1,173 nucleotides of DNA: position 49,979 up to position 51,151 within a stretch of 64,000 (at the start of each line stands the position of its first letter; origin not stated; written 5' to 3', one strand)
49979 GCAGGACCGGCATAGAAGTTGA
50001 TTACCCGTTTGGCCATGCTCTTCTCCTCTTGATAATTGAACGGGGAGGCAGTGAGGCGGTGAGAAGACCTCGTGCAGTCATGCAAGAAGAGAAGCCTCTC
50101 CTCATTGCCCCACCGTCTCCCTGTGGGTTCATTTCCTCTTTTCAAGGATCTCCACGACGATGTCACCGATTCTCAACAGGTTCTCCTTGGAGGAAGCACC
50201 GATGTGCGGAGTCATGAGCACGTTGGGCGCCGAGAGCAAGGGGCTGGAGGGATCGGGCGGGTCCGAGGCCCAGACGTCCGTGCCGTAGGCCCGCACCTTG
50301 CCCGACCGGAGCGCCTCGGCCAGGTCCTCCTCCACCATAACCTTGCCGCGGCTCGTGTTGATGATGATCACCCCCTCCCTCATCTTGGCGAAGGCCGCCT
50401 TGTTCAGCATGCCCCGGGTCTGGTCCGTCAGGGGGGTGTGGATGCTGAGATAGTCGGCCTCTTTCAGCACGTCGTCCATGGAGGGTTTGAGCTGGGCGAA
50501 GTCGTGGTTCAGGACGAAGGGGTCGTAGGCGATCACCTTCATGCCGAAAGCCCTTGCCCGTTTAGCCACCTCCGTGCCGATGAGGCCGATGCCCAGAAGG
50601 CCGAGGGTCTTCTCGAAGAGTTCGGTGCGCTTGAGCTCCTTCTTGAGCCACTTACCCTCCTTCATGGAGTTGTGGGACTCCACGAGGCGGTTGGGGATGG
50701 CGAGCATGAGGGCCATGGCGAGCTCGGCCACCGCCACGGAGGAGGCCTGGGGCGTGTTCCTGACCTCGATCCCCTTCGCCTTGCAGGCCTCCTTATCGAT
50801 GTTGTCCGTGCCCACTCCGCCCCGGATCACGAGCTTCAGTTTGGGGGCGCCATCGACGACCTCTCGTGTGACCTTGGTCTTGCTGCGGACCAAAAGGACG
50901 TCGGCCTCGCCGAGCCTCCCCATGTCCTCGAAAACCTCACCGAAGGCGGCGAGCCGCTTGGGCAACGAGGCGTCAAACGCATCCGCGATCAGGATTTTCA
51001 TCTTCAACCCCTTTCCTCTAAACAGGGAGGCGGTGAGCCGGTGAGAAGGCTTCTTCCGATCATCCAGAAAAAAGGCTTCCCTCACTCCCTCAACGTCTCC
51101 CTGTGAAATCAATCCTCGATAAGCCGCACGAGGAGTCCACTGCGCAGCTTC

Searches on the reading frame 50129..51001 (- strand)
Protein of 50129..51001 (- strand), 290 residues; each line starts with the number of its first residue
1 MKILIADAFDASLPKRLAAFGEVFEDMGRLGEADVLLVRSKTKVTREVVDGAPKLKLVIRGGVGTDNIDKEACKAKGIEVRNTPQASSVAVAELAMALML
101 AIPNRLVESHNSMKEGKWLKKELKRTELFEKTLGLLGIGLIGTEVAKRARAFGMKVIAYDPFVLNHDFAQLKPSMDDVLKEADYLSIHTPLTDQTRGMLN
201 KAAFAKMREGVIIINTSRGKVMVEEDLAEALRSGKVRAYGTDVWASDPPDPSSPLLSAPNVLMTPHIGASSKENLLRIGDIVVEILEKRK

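Call 15: find_related_loci(query=window:50132-51001:-, collection=genome_contigs, flank=4000)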
Query window:50132-51001:- (290 aa) in genome_contigs; peptide patterns used: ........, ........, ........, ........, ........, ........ (x = any residue, [..] = any of these).
599 stretches matched a pattern (row limit reached: there are more); 586 encode a relative of the query (tblastn E <= 1e-3); the best 80 are kept; 80 distinct loci.
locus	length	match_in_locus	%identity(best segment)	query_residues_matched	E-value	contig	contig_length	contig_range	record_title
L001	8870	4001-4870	96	1-290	0e+0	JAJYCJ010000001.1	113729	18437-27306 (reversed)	MAG: Acidobacteria bacterium isolate BP9.bin43 NODE_213_length_113729_cov_6.607252, whole genome shotgun sequence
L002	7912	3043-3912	96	1-290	0e+0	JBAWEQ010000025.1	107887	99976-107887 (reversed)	MAG: Acidobacteriota bacterium isolate MFD02204_ilm_asm_bin14 k127_247107, whole genome shotgun sequence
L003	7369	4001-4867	81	1-289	2e-155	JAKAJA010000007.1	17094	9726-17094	MAG: Acidobacteria bacterium isolate WY3.bin59 NODE_5630_length_17094_cov_1.439147, whole genome shotgun sequence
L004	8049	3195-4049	78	1-286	9e-146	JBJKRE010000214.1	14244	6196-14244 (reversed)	MAG: Acidobacteriota bacterium isolate Bin_51 S1Ck127_1109066_flag_0_multi_6.9957_len_14244, whole genome shotgun sequen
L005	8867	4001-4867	73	1-290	3e-142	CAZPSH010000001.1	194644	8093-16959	MAG TPA_asm: uncultured Thermoanaerobaculia bacterium isolate binchicken_co220_43 genome assembly, contig: NODE_8_length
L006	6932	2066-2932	73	1-290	2e-141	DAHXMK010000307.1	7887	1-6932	MAG TPA_asm: Candidatus Aminicenantes bacterium isolate clean1617 k141_727639, whole genome shotgun sequence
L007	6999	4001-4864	73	1-289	3e-141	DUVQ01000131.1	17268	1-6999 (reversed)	MAG TPA_asm: Oligoflexales bacterium isolate AS08sgBPME_423 216087_AS08, whole genome shotgun sequence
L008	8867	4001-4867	73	1-290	4e-140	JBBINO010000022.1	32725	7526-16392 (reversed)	MAG: Acidobacteriota bacterium isolate QNF170220_bin_258 NODE_1452_length_32725_cov_25.571319, whole genome shotgun sequ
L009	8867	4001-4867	73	1-290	5e-140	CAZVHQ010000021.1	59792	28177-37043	MAG TPA_asm: uncultured Mesoterricola sp. isolate binchicken_co3_443 genome assembly, contig: NODE_1412_length_59792_cov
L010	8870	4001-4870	69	1-290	3e-134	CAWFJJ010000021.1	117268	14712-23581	MAG: Thermoanaerobaculia bacterium isolate MFD01872.bin.1.215 genome assembly, contig: contig_178434, whole genome shotg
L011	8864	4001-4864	68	1-288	2e-133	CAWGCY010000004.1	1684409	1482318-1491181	MAG: Thermoanaerobaculia bacterium isolate MFD05942.bin.1.16 genome assembly, contig: contig_12379, whole genome shotgun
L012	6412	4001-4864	68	1-288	8e-131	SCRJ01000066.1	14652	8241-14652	MAG: Acidobacteria bacterium isolate FW104_bin.1 FW104_bin.1-4819-1, whole genome shotgun sequence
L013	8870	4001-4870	69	1-290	2e-130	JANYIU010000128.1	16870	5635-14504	MAG: Holophagaceae bacterium isolate GL140_3_metabinner_144_sub GL140_3_k141_3115761, whole genome shotgun sequence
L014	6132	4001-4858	67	1-288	2e-127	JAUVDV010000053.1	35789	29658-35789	MAG: Deltaproteobacteria bacterium isolate CSMAG_306 CSMAG_306_k141_3132686_length_35789_cov_13.9920, whole genome shotg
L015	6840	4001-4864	69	1-288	2e-133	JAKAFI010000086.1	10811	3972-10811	MAG: Acidobacteria bacterium isolate WY1.bin89 NODE_9795_length_10811_cov_4.396762, whole genome shotgun sequence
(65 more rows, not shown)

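Call 22: find_encoding_contigs(protein=window:50129-51001:-, flank=10000, max_places=10)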
Protein window:50129-51001:- (290 aa): 7 contigs read that carry it; 4 places shown.
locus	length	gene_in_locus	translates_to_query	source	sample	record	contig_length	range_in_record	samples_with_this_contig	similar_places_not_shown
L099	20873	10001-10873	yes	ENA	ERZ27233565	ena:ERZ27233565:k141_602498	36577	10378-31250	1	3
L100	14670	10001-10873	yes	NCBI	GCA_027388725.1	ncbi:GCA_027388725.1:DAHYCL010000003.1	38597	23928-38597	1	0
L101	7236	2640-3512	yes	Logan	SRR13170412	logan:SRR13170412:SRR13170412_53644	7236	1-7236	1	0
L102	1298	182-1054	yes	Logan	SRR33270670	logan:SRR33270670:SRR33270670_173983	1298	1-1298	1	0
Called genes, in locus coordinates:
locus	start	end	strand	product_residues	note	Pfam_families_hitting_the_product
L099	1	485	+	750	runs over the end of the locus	PF02092:tRNA_synt_2f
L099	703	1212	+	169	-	PF02082:Rrf2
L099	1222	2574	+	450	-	PF01654:Cyt_bd_oxida_I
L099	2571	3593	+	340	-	PF02322:Cyt_bd_oxida_II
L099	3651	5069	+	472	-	PF01139:RtcB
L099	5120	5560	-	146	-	PF00571:CBS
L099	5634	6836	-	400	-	PF00557:Peptidase_M24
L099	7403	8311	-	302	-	PF01619:Pro_dh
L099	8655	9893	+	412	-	PF06245:DUF1015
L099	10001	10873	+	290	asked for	PF00389:2-Hacid_dh, PF02826:2-Hacid_dh_C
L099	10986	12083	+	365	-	PF00266:Aminotran_5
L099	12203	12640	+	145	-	-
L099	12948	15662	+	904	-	PF00675:Peptidase_M16, PF05193:Peptidase_M16_C, PF00675:Peptidase_M16 (weak), PF05193:Peptidase_M16_C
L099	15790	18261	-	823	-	PF08448:PAS_4 (weak), PF00989:PAS, PF08448:PAS_4, PF13188:PAS_8 (weak), PF13426:PAS_9, PF08447:PAS_3, PF00990:GGDEF, PF00563:EAL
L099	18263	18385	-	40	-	-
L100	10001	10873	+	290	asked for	PF00389:2-Hacid_dh, PF02826:2-Hacid_dh_C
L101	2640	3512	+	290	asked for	PF00389:2-Hacid_dh, PF02826:2-Hacid_dh_C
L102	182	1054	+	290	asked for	PF00389:2-Hacid_dh, PF02826:2-Hacid_dh_C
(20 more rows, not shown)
